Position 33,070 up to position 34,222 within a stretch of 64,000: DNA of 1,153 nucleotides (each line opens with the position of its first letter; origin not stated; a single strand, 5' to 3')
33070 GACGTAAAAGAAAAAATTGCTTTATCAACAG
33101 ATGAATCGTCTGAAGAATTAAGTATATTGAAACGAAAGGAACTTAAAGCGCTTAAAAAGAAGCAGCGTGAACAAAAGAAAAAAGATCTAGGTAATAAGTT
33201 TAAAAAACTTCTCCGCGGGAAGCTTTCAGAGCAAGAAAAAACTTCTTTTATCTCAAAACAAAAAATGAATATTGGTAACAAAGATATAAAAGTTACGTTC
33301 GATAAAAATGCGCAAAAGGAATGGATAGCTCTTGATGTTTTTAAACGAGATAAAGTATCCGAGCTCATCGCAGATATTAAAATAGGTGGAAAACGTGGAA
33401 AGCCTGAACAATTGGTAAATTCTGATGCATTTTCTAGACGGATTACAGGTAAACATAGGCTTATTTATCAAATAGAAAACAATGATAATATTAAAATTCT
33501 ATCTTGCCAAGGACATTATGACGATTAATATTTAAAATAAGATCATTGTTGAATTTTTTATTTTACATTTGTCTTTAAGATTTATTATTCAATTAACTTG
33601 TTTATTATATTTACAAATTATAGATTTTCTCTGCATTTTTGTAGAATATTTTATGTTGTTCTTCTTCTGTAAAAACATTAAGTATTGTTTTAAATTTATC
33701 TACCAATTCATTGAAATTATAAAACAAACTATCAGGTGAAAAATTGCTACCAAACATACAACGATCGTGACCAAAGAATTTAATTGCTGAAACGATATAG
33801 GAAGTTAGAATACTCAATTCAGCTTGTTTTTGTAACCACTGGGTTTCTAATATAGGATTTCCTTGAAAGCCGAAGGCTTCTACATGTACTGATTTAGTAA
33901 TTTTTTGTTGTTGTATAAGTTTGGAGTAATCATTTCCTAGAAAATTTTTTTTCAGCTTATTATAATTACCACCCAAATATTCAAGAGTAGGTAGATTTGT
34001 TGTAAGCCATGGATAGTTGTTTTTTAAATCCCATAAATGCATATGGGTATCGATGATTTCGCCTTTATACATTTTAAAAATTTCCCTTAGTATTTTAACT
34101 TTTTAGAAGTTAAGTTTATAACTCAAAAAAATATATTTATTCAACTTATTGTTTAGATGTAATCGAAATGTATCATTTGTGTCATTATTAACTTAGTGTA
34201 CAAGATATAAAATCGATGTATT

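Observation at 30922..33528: Secreted Sel1/TPR-like repeat protein ending in an intact YoeB-type RNase toxin domain, with no antitoxin gene nearby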

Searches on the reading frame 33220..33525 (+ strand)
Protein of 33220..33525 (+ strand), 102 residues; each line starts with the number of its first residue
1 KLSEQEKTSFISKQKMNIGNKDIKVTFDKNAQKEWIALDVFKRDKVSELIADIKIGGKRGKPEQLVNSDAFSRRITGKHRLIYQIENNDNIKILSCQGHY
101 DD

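Call 3: search_protein_families(library=pfam, proteins=[window:33220-33525:+], max_evalue=1)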
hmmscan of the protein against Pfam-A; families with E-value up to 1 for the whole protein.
window:33220-33525:+ (102 aa): 3 families
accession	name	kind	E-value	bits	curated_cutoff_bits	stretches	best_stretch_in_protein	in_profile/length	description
PF06769.20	YoeB_toxin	-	3.6e-11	43.4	27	1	35-100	12-80/80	YoeB-like toxin of bacterial type II toxin-antitoxin system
PF05016.21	ParE_toxin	-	0.0021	19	23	1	26-94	2-80/89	ParE toxin of type II toxin-antitoxin system, parDE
PF09109.15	Xol-1_GHMP-like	-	0.036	14.3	25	1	36-86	144-193/196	Switch protein XOL-1, GHMP-like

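Call 4: search_protein_families(library=ncbifam, proteins=[window:33220-33525:+], max_evalue=1)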
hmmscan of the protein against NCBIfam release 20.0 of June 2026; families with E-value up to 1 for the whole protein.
window:33220-33525:+ (102 aa): 1 family
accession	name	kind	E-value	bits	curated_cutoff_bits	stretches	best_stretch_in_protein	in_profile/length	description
TIGR02116.1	toxin_Txe_YoeB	equivalog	4.8e-12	45.9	51.8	1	34-100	11-80/80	Txe/YoeB family addiction module toxin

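Call 5: search_solved_structures(query=window:33220-33525:+, max_evalue=1, show_alignments=3)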
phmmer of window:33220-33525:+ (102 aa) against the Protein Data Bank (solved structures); distinct sequences matched with E-value up to 1: 9.
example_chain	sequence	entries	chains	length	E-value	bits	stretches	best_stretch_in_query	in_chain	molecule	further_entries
6l8e_E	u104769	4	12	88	8e-07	32.5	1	43-100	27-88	YoeB toxin | YoeB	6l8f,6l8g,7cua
7bwf_A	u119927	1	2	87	1e-06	32.2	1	44-100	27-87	Addiction module antitoxin RelB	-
2a6q_E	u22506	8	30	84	3.4e-06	30.5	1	40-100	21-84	Toxin yoeB | TOXIN OF THE YOEB-YEFM TOXIN-ANTITOXIN SYSTEM | Addiction module toxin, Txe/YoeB family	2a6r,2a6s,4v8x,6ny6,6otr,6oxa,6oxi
6n90_A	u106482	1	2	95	8.1e-05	26.1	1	35-100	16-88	Uncharacterized protein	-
3oei_C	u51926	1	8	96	0.00015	25.2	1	24-100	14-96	RelK (Toxin Rv3358)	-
8yxv_F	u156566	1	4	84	0.0013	22.2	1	39-100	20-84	Putative mRNA interferase YoeB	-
7v5y_E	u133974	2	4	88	0.0078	19.8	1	69-101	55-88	Putative mRNA interferase YoeB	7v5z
7v6w_F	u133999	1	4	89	0.0079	19.8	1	69-101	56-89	Putative mRNA interferase YoeB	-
7xbj_A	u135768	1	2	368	0.079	16.6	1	50-100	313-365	40kDa insecticidal toxin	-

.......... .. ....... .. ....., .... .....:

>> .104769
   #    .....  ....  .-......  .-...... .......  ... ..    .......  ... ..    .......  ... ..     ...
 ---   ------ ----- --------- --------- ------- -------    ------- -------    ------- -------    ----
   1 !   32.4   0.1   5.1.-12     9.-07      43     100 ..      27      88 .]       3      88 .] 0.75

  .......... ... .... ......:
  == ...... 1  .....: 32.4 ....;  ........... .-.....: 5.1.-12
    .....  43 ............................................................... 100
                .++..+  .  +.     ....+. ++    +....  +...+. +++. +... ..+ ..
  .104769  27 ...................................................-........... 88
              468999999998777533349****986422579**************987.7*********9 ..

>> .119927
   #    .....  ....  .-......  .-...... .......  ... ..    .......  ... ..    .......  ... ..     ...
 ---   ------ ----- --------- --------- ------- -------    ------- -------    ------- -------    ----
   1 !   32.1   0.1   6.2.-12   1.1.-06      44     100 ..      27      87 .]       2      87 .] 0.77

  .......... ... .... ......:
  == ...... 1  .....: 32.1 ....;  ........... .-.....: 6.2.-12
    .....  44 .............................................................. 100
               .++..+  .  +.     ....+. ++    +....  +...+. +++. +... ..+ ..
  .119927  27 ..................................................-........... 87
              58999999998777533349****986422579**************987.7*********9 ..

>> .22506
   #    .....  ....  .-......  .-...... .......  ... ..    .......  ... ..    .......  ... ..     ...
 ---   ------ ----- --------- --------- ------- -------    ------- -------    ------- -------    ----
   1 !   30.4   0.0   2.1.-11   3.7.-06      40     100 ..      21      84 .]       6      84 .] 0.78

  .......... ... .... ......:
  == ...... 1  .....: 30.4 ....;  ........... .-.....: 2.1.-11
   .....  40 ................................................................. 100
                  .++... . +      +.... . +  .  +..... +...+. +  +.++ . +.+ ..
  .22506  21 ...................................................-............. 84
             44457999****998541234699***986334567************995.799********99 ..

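Call 26: search_protein_representatives(alignment_id=A2)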
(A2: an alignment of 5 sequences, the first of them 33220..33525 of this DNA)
Query: 5 sequences, 103 profile positions. Proteins with E-value up to 0.001 (for the whole library): 651; up to 1e-10: 28; up to 1e-30: 4. The best 150 are listed.
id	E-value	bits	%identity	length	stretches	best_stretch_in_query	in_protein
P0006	3.0e-52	191.5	-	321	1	1-103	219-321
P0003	2.9e-51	188.4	-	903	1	1-103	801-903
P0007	1.4e-48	179.7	-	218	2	1-103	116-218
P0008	4.4e-44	165.3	-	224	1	1-103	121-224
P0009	2.7e-23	98.5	-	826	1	5-103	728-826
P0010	2.6e-19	85.7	-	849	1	1-103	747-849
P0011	4.5e-18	81.7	-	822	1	13-103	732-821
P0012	1.0e-17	80.6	-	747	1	3-103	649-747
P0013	4.7e-16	75.3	-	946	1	2-102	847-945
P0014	4.1e-15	72.2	-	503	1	5-103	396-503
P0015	9.4e-15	71.1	-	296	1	3-103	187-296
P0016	4.4e-13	65.7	-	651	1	2-103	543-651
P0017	4.7e-13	65.6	-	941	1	19-101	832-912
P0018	4.4e-12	62.5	-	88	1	24-103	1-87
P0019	1.1e-11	61.2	-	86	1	26-102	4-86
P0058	9.5e-09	51.8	-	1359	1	21-103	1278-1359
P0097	5.0e-08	49.5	-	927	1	21-103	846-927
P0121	1.7e-07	47.8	-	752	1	12-102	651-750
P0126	1.9e-07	47.6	-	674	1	8-103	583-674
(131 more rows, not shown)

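Call 29: search_protein_families(library=pfam, proteins=[P0009, P0010, P0011, P0013, P0016, P0017, P0058, P0097, P0121, P0126], max_evalue=0.1)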
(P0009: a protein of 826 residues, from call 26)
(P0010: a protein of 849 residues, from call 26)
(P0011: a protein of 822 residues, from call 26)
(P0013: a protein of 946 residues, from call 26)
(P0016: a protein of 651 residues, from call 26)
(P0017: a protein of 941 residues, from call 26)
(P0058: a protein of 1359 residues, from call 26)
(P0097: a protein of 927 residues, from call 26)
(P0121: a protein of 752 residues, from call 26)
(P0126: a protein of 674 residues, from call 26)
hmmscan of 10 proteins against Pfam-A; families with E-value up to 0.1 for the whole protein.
P0009 (826 aa): 1 family
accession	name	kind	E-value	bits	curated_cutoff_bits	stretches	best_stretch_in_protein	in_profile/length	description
PF06769.20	YoeB_toxin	-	9.4e-09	35.6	27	1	759-824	12-80/80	YoeB-like toxin of bacterial type II toxin-antitoxin system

P0010 (849 aa): 2 families
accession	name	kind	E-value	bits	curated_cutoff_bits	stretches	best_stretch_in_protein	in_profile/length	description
PF06769.20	YoeB_toxin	-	2.1e-10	40.9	27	1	773-847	1-80/80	YoeB-like toxin of bacterial type II toxin-antitoxin system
PF05016.21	ParE_toxin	-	0.077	14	23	0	772-845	2-84/89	ParE toxin of type II toxin-antitoxin system, parDE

P0011 (822 aa): 3 families
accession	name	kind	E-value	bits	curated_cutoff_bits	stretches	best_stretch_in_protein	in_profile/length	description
PF06769.20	YoeB_toxin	-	1.1e-10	41.9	27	1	769-819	26-80/80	YoeB-like toxin of bacterial type II toxin-antitoxin system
PF24732.2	ParE_like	-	0.019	15.4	24.4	0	765-814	6-61/67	ParE-like toxin domain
PF23063.1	CUB_M02D8_5_4th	-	0.083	13.6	30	0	599-632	15-47/123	M02D8_5-like, fourth CUB domain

P0013 (946 aa): 1 family
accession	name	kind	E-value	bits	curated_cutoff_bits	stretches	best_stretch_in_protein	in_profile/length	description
PF06769.20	YoeB_toxin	-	6.7e-08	32.9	27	1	884-944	17-80/80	YoeB-like toxin of bacterial type II toxin-antitoxin system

P0016 (651 aa): 3 families
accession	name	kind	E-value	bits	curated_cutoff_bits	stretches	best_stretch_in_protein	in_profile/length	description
PF06769.20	YoeB_toxin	-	7.4e-09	36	27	1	606-649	39-80/80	YoeB-like toxin of bacterial type II toxin-antitoxin system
PF13432.12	TPR_16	-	0.049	14.5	32.7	0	100-143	10-54/65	Tetratricopeptide repeat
PF14561.12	TPR_20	-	0.082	13.7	25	0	301-364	25-80/90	Tetratricopeptide repeat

P0017 (941 aa): 3 families
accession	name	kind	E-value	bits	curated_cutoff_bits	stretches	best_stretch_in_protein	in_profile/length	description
PF06769.20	YoeB_toxin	-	2e-07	31.4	27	1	857-912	20-80/80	YoeB-like toxin of bacterial type II toxin-antitoxin system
PF08238.18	Sel1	-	1.9e-05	25.5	30.7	0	653-690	1-36/36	Sel1 repeat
PF18527.6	STT3_PglB_C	-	0.0059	17.1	26.5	0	404-422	2-20/80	STT3/PglB C-terminal beta-barrel domain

P0058 (1359 aa): 4 families
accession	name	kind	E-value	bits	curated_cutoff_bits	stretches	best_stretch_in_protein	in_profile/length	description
PF06769.20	YoeB_toxin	-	1.2e-05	25.7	27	1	1301-1357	20-80/80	YoeB-like toxin of bacterial type II toxin-antitoxin system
PF03549.19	Tir_receptor_M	-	6.7e-05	23.6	25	0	1049-1080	25-56/66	Translocated intimin receptor (Tir) intimin-binding domain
PF08238.18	Sel1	-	0.0008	20.3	30.7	2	355-394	1-36/36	Sel1 repeat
PF23310.1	TPR_27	-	0.0043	17.1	27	0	1123-1182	25-78/110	Plant tetratrico peptide repeats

P0097 (927 aa): 2 families
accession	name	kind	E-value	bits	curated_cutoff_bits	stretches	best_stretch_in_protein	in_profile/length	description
PF06769.20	YoeB_toxin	-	1.2e-05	25.7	27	1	890-925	43-80/80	YoeB-like toxin of bacterial type II toxin-antitoxin system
PF08238.18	Sel1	-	0.00098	20.1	30.7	1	708-743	1-36/36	Sel1 repeat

P0121 (752 aa): 5 families
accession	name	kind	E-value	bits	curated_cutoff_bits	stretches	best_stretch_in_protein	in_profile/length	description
PF06769.20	YoeB_toxin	-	1.2e-07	32.1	27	1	703-749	38-80/80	YoeB-like toxin of bacterial type II toxin-antitoxin system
PF03549.19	Tir_receptor_M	-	0.00015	22.5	25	0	402-439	26-63/66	Translocated intimin receptor (Tir) intimin-binding domain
PF20769.2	YPEB_N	-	0.00045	20.6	27.3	0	330-361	102-133/136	YpeB N-terminal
PF13942.11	Lipoprotein_20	-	0.0041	17.5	27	0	325-360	73-108/175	YfhG lipoprotein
PF23991.1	DUF7310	-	0.036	15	40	0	507-558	8-61/83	Coiled-coil region of unknown function (DUF7310)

P0126 (674 aa): 7 families
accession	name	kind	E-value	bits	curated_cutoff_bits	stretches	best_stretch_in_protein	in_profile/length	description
PF06769.20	YoeB_toxin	-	1.6e-07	31.7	27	1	613-672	21-80/80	YoeB-like toxin of bacterial type II toxin-antitoxin system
PF07719.23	TPR_2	-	2.2e-06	27.8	27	1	423-450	3-30/34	Tetratricopeptide repeat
PF13181.12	TPR_8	-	0.00021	21.6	25.7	0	424-449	4-29/34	Tetratricopeptide repeat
PF13432.12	TPR_16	-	0.00026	21.8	32.7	1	81-128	5-54/65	Tetratricopeptide repeat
PF13424.12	TPR_12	-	0.0054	17.3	30.1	0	84-100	56-72/77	Tetratricopeptide repeat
PF00515.34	TPR_1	-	0.0064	16.7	27.8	0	424-449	4-29/34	Tetratricopeptide repeat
PF13428.12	TPR_14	-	0.034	15.3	23.5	0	78-111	6-39/44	Tetratricopeptide repeat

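Call 30: list_cluster_members(proteins=[P0009, P0010, P0011, P0013, P0016, P0017, P0058, P0097, P0121, P0126])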
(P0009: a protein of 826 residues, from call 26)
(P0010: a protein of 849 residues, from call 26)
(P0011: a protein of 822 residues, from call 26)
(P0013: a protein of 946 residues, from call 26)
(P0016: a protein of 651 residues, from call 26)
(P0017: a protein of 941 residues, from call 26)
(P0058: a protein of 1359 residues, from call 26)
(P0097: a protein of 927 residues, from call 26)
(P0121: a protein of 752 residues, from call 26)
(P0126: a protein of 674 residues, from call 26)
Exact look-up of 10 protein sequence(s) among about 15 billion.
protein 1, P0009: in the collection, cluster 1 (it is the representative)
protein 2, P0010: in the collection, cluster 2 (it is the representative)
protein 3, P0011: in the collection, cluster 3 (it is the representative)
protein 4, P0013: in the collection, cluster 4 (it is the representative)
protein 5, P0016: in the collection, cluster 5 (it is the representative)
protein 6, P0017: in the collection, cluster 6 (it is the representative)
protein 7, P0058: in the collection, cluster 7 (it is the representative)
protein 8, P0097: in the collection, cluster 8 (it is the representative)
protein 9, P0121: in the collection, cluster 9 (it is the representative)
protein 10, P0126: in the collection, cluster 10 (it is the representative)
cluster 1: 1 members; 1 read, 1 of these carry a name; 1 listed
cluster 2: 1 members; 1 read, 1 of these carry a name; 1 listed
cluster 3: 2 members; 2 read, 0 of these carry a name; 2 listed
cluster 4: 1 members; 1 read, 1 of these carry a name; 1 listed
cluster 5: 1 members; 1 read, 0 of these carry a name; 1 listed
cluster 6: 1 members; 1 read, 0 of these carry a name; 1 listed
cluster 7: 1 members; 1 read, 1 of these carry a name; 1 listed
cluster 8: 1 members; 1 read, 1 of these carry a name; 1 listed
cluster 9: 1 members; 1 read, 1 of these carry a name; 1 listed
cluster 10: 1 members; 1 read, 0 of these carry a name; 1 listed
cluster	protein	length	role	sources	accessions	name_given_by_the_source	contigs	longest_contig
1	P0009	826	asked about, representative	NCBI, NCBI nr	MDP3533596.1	MAG: type II toxin-antitoxin system YoeB family toxin [Alphaproteobacteria bacterium] | type II toxin-antitoxin system YoeB family toxin [Alphaproteobacteria bacterium]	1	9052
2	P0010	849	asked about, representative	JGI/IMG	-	Txe/YoeB family toxin of toxin-antitoxin system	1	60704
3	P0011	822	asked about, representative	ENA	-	-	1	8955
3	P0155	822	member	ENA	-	-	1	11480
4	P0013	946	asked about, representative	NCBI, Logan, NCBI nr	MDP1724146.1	MAG: type II toxin-antitoxin system YoeB family toxin [Alphaproteobacteria bacterium] | type II toxin-antitoxin system YoeB family toxin [Alphaproteobacteria bacterium]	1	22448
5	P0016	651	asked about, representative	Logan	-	-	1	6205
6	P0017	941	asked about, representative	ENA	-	-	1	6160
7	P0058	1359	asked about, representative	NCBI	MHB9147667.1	MAG: hypothetical protein ACYC2U_04515 [Candidatus Amoebophilus sp.]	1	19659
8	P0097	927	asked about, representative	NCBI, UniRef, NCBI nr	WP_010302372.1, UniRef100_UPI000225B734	type II toxin-antitoxin system YoeB family toxin [Candidatus Odyssella thessalonicensis] | type II toxin-antitoxin system YoeB family toxin n=1 Tax=Candidatus Odyssella ...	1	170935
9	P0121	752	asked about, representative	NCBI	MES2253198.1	MAG: type II toxin-antitoxin system YoeB family toxin [Pseudomonadota bacterium]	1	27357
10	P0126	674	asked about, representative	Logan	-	-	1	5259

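Call 42: find_encoding_contigs(protein=P0097, flank=6000, max_places=2)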
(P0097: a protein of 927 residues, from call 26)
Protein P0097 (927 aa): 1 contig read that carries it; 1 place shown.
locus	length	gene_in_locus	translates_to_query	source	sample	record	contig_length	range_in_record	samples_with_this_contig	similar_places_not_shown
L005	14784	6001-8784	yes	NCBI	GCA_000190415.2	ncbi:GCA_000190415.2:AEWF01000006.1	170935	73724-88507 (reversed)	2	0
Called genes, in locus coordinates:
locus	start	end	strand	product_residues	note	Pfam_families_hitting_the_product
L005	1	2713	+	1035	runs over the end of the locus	-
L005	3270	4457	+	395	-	PF00083:Sugar_tr, PF07690:MFS_1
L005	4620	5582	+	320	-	PF07559:FlgE_D2 (weak)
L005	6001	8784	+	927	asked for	PF06769:YoeB_toxin (faint)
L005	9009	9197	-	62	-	-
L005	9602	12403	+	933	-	PF06769:YoeB_toxin (weak)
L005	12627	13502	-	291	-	-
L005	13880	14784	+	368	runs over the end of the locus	PF08238:Sel1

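Call 43: find_encoding_contigs(protein=P0010, flank=6000, max_places=2)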
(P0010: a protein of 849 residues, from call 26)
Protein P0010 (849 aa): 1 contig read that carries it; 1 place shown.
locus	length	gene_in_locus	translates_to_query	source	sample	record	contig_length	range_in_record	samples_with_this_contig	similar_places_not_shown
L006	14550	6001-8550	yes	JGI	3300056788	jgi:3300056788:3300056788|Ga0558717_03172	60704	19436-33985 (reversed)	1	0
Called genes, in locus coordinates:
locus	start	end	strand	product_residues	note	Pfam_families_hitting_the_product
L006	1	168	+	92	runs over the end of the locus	PF05016:ParE_toxin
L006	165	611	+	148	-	PF02643:DUF192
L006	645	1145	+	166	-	PF13279:4HBT_2, PF03061:4HBT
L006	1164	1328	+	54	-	-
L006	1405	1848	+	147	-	PF01618:MotA_ExbB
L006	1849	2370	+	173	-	PF02472:ExbD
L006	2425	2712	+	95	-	-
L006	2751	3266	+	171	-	-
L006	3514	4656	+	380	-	-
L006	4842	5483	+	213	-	PF07786:HGSNAT_cat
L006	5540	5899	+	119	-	PF01757:Acyl_transf_3 (weak)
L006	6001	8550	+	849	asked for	PF06769:YoeB_toxin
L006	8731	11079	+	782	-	-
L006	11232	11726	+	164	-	PF00717:Peptidase_S24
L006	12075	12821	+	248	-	PF01135:PCMT, PF08241:Methyltransf_11 (faint), PF13847:Methyltransf_31 (weak), PF08242:Methyltransf_12 (faint), PF13649:Methyltransf_25 (weak)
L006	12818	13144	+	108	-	PF00581:Rhodanese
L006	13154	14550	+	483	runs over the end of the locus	PF02321:OEP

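Call 83: search_protein_families(library=padloc, proteins=[window:33220-33525:+], max_evalue=0.01)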
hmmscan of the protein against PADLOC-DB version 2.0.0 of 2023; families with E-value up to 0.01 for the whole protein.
window:33220-33525:+ (102 aa): 0 families

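Call 87: find_encoding_contigs(protein=P0058, flank=5000, max_places=2)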
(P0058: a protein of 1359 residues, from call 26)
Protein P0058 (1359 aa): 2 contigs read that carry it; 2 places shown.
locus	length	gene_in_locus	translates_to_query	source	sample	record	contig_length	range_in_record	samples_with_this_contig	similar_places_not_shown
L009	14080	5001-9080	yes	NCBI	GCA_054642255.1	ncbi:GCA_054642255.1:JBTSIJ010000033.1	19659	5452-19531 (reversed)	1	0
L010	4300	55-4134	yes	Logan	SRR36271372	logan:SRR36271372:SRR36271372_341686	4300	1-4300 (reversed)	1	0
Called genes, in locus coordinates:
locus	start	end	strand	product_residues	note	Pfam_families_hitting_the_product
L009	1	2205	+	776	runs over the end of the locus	PF08238:Sel1, PF27087:LRR_TMOD-LMOD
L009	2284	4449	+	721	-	-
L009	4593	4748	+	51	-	-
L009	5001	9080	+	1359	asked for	PF06769:YoeB_toxin (faint)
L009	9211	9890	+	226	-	PF13384:HTH_23 (weak), PF13518:HTH_28 (weak), PF03400:DDE_Tnp_IS1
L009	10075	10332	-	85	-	-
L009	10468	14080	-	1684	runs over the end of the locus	PF01076:Mob_Pre, PF01751:Toprim (weak), PF13155:Toprim_2, PF13362:Toprim_3 (weak)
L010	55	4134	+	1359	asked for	PF06769:YoeB_toxin (faint)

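Call 88: find_encoding_contigs(protein=P0121, flank=5000, max_places=2)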
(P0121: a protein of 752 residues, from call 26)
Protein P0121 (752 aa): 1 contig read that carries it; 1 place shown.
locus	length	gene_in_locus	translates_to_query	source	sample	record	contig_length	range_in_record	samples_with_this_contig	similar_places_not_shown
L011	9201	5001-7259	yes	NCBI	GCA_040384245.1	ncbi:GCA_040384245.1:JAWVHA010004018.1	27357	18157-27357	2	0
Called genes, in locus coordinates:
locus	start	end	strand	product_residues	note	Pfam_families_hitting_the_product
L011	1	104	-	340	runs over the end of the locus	PF03969:AFG1_ATPase, PF13191:AAA_16 (faint)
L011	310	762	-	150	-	PF00691:OmpA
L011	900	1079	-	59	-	PF10276:zf-CHCC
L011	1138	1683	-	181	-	PF01058:Oxidored_q6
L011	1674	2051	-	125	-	PF00507:Oxidored_q4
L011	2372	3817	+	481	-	PF00294:PfkB, PF08543:Phos_pyr_kin (weak), PF01467:CTP_transf_like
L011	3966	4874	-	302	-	PF03167:UDG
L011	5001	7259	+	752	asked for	PF06769:YoeB_toxin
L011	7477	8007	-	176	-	-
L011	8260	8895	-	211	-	PF00132:Hexapep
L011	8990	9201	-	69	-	?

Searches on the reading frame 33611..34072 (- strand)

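Call 46: search_protein_families(library=pfam, proteins=[window:33611-34072:-], max_evalue=0.001)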
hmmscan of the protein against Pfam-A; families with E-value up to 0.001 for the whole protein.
window:33611-34072:- (153 aa): 1 family
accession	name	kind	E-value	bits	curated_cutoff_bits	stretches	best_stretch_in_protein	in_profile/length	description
PF04909.20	Amidohydro_2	-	1e-13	52.2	26.4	1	84-153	220-289/289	Amidohydrolase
